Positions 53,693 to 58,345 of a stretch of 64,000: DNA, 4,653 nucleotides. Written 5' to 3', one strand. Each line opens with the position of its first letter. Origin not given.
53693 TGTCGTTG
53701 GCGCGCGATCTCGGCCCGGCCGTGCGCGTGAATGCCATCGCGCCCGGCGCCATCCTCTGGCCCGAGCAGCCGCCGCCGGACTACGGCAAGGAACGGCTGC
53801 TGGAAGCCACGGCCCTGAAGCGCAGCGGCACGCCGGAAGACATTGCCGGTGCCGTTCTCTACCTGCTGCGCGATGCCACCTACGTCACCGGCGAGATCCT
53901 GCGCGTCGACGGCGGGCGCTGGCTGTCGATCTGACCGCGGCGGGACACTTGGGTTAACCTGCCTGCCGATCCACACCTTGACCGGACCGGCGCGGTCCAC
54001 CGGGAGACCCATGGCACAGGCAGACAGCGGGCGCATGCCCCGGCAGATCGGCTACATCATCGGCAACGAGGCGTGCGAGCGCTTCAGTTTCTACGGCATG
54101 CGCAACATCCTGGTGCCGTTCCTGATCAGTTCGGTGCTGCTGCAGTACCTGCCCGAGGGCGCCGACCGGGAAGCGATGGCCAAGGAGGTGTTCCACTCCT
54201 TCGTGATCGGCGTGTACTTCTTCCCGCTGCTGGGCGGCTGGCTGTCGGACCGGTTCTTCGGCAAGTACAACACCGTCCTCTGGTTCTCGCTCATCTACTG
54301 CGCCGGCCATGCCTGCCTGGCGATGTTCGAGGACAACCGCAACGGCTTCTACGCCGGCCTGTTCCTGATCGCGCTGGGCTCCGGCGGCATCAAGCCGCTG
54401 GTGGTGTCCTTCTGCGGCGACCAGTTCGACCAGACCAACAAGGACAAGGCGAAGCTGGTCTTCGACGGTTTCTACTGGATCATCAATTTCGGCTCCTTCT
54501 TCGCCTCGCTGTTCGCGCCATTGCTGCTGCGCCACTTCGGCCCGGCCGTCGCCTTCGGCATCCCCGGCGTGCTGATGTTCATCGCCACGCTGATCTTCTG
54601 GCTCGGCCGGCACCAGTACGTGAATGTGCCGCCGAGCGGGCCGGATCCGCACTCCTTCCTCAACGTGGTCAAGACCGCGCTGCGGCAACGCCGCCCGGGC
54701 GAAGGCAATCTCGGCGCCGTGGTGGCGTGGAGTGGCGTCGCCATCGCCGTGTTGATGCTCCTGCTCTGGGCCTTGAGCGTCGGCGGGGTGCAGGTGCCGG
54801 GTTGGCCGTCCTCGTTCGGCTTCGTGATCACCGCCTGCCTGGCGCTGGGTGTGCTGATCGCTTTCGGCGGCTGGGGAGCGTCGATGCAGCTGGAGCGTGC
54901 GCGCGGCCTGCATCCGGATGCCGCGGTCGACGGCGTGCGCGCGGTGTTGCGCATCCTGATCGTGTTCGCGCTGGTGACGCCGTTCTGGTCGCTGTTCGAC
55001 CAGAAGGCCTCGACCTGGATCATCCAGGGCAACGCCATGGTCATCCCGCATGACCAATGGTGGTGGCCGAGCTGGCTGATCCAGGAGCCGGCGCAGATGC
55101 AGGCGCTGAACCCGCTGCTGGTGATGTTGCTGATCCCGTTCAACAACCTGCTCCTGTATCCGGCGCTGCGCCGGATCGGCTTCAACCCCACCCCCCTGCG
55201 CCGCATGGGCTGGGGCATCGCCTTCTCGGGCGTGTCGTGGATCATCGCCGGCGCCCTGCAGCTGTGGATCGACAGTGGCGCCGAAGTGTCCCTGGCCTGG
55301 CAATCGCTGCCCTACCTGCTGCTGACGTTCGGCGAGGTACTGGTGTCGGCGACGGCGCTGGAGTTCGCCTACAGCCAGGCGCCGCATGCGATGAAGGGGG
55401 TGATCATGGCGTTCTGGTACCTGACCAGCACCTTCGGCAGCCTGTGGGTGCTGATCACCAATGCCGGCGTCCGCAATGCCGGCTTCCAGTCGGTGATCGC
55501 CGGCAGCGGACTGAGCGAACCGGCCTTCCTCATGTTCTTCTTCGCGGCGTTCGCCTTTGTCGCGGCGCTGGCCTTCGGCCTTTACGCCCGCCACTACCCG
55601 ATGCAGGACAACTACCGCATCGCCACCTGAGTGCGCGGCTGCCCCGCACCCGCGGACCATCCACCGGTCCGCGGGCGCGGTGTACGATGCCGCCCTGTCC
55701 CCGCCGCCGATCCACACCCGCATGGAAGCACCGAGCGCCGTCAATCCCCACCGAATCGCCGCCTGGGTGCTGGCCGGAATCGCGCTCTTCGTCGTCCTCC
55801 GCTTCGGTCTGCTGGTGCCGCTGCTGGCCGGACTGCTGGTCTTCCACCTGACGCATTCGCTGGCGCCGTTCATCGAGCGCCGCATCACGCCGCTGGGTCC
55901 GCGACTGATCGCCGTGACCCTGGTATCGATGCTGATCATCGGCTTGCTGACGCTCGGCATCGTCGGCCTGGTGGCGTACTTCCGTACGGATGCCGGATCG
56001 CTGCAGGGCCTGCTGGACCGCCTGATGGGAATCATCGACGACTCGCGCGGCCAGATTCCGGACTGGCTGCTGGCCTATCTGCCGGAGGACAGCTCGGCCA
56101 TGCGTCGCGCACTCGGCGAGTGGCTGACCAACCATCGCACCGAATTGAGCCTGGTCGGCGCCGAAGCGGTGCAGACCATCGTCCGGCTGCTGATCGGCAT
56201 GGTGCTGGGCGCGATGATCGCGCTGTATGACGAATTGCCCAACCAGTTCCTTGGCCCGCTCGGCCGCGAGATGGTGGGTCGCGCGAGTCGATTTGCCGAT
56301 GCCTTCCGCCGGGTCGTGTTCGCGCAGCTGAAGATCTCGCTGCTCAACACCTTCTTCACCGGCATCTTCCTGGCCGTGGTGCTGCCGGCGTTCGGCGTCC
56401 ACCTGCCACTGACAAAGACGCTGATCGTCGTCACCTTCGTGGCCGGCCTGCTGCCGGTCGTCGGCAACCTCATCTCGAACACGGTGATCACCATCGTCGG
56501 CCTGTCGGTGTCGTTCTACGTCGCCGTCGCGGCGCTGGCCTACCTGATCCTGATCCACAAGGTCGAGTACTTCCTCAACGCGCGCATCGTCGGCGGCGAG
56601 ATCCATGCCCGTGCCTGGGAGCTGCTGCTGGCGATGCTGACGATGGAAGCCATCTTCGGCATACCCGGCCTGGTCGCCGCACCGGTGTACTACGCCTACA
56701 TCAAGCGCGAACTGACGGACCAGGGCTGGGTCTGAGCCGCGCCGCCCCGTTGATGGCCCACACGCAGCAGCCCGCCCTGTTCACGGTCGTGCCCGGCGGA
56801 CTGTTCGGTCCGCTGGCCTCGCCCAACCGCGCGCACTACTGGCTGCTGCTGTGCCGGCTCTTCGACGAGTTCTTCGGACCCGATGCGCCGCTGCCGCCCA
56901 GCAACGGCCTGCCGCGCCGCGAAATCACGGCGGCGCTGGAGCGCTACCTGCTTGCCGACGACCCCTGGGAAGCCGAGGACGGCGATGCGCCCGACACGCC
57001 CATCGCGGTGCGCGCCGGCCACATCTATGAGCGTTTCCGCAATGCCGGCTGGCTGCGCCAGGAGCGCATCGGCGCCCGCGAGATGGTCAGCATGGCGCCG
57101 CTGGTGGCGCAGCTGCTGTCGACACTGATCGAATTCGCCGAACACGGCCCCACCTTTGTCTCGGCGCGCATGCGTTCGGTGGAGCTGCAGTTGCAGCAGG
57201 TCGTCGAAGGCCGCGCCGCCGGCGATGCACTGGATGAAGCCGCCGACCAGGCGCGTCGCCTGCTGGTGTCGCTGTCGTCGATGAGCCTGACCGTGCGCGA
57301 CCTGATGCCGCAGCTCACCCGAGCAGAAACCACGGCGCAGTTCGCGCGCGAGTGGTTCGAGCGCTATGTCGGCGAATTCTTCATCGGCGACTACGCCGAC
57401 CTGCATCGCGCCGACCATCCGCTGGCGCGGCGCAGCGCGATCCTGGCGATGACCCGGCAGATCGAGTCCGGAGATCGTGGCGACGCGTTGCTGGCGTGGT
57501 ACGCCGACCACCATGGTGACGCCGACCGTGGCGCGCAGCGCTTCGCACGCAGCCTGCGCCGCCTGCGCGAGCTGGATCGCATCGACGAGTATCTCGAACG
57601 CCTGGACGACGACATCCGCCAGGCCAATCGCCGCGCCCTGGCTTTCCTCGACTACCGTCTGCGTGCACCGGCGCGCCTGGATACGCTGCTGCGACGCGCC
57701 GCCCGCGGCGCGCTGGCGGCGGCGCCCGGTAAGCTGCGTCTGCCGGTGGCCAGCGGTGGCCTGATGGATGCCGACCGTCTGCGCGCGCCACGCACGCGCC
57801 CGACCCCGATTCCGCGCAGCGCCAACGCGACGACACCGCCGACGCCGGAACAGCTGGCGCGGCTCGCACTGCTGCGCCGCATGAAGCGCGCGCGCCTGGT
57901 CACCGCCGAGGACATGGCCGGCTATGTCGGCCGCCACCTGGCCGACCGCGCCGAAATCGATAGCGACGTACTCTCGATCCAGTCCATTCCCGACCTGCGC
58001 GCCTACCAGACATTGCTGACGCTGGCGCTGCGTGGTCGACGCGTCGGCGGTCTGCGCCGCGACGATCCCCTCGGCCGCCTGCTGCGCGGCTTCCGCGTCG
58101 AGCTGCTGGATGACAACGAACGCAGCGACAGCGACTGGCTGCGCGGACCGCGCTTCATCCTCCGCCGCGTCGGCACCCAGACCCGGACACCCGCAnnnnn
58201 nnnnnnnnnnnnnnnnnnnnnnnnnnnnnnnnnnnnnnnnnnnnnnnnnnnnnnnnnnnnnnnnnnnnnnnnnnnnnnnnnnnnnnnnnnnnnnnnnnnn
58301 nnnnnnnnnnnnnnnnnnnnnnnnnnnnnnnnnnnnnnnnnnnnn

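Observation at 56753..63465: Complete four-gene Wadjet-like (JetABCD / MksBEFG-type) SMC-plus-Toprim operon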

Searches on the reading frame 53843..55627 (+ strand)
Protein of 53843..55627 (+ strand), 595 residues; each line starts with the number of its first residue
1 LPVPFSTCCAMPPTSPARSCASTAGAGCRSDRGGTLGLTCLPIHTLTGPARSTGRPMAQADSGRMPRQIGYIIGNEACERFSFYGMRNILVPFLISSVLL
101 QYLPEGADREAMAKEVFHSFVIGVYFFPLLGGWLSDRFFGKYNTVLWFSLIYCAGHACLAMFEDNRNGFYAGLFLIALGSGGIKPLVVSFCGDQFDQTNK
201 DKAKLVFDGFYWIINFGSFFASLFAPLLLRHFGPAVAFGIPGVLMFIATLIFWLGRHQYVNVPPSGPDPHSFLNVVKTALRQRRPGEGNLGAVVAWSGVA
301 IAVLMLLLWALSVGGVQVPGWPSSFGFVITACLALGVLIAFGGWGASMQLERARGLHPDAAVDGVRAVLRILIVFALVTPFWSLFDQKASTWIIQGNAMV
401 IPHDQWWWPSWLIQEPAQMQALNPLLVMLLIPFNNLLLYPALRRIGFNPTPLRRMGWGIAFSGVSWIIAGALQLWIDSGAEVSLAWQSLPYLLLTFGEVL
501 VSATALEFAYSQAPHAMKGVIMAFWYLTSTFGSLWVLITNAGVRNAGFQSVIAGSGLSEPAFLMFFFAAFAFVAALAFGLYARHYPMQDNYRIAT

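Call 23: search_protein_families(library=pfam, proteins=[window:53843-55627:+], max_evalue=0.001)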
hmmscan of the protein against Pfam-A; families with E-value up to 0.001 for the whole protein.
window:53843-55627:+ (595 aa): 2 families
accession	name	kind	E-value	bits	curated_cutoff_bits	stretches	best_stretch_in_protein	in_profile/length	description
PF00854.27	PTR2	-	9.8e-75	252.3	27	1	142-534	1-370/392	POT family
PF07690.21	MFS_1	-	2.7e-14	53.3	33.4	1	116-392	37-296/347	Major Facilitator Superfamily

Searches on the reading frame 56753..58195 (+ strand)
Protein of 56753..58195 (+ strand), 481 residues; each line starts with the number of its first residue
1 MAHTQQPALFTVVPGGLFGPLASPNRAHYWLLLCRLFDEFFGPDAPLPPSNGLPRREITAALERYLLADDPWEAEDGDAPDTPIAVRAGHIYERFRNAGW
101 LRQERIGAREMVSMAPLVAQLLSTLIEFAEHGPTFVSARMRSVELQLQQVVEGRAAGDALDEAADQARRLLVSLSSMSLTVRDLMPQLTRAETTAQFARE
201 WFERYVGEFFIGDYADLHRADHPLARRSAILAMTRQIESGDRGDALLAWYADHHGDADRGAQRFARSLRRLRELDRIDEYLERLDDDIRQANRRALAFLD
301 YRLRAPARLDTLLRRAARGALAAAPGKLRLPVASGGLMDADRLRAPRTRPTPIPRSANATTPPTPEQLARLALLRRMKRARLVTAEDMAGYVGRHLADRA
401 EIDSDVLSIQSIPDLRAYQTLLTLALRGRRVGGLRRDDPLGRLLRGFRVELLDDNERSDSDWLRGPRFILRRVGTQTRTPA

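Call 8: search_protein_families(library=pfam, proteins=[window:56753-58195:+], max_evalue=0.01)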
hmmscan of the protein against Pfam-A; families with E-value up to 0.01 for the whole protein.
window:56753-58195:+ (481 aa): 1 family
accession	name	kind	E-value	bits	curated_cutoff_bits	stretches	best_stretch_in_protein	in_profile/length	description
PF18982.5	JetA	-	6.6e-48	163.8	26.2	1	52-472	13-433/434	Wadjet protein JetA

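Call 9: search_protein_families(library=padloc, proteins=[window:56753-58195:+], max_evalue=0.01)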
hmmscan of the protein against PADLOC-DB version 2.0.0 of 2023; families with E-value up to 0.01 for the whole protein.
window:56753-58195:+ (481 aa): 10 families
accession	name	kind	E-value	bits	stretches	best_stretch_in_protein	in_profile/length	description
PDLC00456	JetA1|JetA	-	5.3e-224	742.3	1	3-474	5-479/482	DUF5716 domain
PDLC00443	JetA1|JetA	-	1.5e-45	153.7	1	9-424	2-425/466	DUF5716 domain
PDLC00466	JetA1|JetA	-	1.9e-40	137.1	1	8-477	2-462/465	DUF5716 domain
PDLC00453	JetA1|JetA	-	4.4e-30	102.8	1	83-478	96-497/504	DUF5716 domain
PDLC00454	JetA1|JetA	-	2.4e-18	64.3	1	75-474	65-459/468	DUF5716 domain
PDLC00442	JetA1|JetA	-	2.9e-16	57.4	1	7-294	3-284/467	DUF5716 domain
PDLC00458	JetA1|JetA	-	3e-10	37.4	1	9-308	3-297/470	DUF5716 domain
PDLC00449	JetA1|JetA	-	1.6e-09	35.2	1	8-242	2-236/464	DUF5716 domain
PDLC00467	JetA1|JetA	-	0.00051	17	1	82-300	82-309/474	DUF5716 domain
PDLC00445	JetA1|JetA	-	0.0032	14.6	1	336-425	347-437/480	DUF5716 domain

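Call 10: search_protein_families(library=ncbifam, proteins=[window:56753-58195:+], max_evalue=0.01)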
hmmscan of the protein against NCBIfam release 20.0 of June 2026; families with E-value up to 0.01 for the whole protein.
window:56753-58195:+ (481 aa): 0 families

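Call 13: search_solved_structures(query=window:56753-58195:+, max_evalue=0.01)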
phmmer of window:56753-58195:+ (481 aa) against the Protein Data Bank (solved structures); distinct sequences matched with E-value up to 0.01: 0.

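Call 28: find_related_loci(query=window:56753-58195:+, collection=genome_contigs, flank=10000)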
Query window:56753-58195:+ (481 aa) in genome_contigs; peptide patterns used: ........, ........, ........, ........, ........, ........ (x = any residue, [..] = any of these).
77 stretches matched a pattern; 6 encode a relative of the query (tblastn E <= 1e-3); 5 distinct loci.
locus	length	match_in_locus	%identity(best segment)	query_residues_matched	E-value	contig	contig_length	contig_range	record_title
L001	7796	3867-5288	78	8-481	0e+0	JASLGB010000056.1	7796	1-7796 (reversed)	MAG: Dokdonella sp. isolate SHSU.bins.39 k141_21062823, whole genome shotgun sequence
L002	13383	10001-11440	73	4-481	0e+0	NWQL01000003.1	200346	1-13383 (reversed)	Lysobacteraceae bacterium NML91-0213 NML91-0213_3, whole genome shotgun sequence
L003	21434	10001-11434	74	4-479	0e+0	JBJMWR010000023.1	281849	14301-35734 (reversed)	MAG: Luteimonas sp. isolate 12C16O_72h_100_P16_coass_bin_36 k141_4263018, whole genome shotgun sequence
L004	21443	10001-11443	93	1-481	0e+0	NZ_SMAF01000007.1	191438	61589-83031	Pseudofulvimonas gallinarii strain DSM 21944 Ga0244682_107, whole genome shotgun sequence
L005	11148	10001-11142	76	1-339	6e-110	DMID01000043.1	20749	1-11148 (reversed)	MAG TPA_asm: Xanthomonadaceae bacterium isolate UBA10653 contig_832, whole genome shotgun sequence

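Call 43: search_solved_structures(query=A3, max_evalue=10)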
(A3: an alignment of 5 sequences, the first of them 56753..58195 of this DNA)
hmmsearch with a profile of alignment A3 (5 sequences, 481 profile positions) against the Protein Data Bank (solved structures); distinct sequences matched with E-value up to 10: 0.

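Call 73: search_protein_families(library=pfam, proteins=[L004:17098-17553:-, L004:17659-18027:-, L004:19461-21185:-, L004:18543-19283:+, L003:16760-18871:+, L003:8774-9865:+, L002:8618-9805:-, L001:559-1377:+], max_evalue=0.001)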
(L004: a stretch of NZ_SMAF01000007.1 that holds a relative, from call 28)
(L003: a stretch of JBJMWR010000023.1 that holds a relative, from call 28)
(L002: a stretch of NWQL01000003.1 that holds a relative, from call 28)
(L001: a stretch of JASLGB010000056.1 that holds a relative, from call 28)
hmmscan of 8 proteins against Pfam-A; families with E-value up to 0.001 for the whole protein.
L004:17098-17553:- (152 aa): 1 family
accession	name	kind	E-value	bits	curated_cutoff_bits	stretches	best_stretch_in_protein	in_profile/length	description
PF04241.20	DUF423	-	1.2e-15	57.9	25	1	35-129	1-86/86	Protein of unknown function (DUF423)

L004:17659-18027:- (123 aa): 1 family
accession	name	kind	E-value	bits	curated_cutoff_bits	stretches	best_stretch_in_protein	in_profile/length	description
PF00903.31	Glyoxalase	-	8.6e-09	36.3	20.6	1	8-117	5-119/121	Glyoxalase/Bleomycin resistance protein/Dioxygenase superfamily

L004:19461-21185:- (575 aa): 10 families
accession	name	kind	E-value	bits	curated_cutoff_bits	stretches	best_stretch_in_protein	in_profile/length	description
PF00930.27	DPPIV_N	-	1.8e-77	260.9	22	1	2-285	61-354/354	Dipeptidyl peptidase IV (DPP IV) N-terminal region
PF00326.27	Peptidase_S9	-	3.6e-56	190.4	22.6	1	374-570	7-211/213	Prolyl oligopeptidase family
PF02129.25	Peptidase_S15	-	1.4e-17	64.7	23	1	330-470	1-134/262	X-Pro dipeptidyl-peptidase (S15 family)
PF12146.15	Hydrolase_4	-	6.7e-09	35.8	27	1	369-471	19-116/239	Serine aminopeptidase, S33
PF01738.24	DLH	-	1.1e-07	32.2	21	1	375-551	35-191/217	Dienelactone hydrolase family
PF08840.17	BAAT_C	-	1.2e-07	32.4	20.9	1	418-554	9-166/210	BAAT / Acyl-CoA thioester hydrolase C terminal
PF20434.5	BD-FAE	-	2.3e-06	27.7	26.8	1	338-529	3-215/215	BD-FAE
PF00561.26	Abhydrolase_1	-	8.9e-06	26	25.8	1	375-468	21-109/245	alpha/beta hydrolase fold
PF07859.19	Abhydrolase_3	-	2.2e-05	24.8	25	1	414-547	51-207/210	alpha/beta hydrolase fold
PF07676.18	PD40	-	0.00045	20.5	20.9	0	48-59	16-27/38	WD40-like Beta Propeller Repeat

L004:18543-19283:+ (247 aa): 0 families

L003:16760-18871:+ (704 aa): 9 families
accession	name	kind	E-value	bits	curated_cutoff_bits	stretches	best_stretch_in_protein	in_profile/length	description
PF00724.26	Oxidored_FMN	-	2.7e-77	260.8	27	1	39-362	2-340/342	NADH:flavin oxidoreductase / NADH oxidase family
PF07992.20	Pyr_redox_2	-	1.2e-20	74.6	26.1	1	409-669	2-247/291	Pyridine nucleotide-disulphide oxidoreductase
PF13450.12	NAD_binding_8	-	9.5e-11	42.3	21.9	1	412-467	1-54/68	NAD(P)-binding Rossmann-like domain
PF00070.33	Pyr_redox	-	1.6e-08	35.4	22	1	409-486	1-67/82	Pyridine nucleotide-disulphide oxidoreductase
PF12831.13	FAD_oxidored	-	2.2e-06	27.7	27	1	410-446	2-38/416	FAD dependent oxidoreductase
PF03486.20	HI0933_like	-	2.4e-06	27.6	50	1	409-448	2-41/244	HI0933-like protein Rossmann domain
PF01266.30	DAO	-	2.4e-05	24.5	27.9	1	409-444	1-37/353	FAD dependent oxidoreductase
PF13738.12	Pyr_redox_3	-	2.7e-05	24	30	0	412-434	2-25/305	Pyridine nucleotide-disulphide oxidoreductase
PF00890.30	FAD_binding_2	-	0.00017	21.4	20.4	1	410-446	2-38/414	FAD binding domain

L003:8774-9865:+ (364 aa): 3 families
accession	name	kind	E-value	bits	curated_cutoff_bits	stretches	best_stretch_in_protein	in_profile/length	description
PF13602.12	ADH_zinc_N_2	-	2.1e-18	67.9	27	1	219-361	1-134/134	Zinc-binding dehydrogenase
PF00107.32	ADH_zinc_N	-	3.8e-14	53.2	31.8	1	187-272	1-88/129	Zinc-binding dehydrogenase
PF08240.17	ADH_N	-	9.7e-12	45.5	23.5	1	55-140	1-103/104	Alcohol dehydrogenase GroES-like domain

L002:8618-9805:- (396 aa): 1 family
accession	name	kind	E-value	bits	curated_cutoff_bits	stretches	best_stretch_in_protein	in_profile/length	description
PF00296.26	Bac_luciferase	-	7.3e-42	144.2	27.9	1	73-358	8-308/314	Luciferase-like monooxygenase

L001:559-1377:+ (273 aa): 0 families
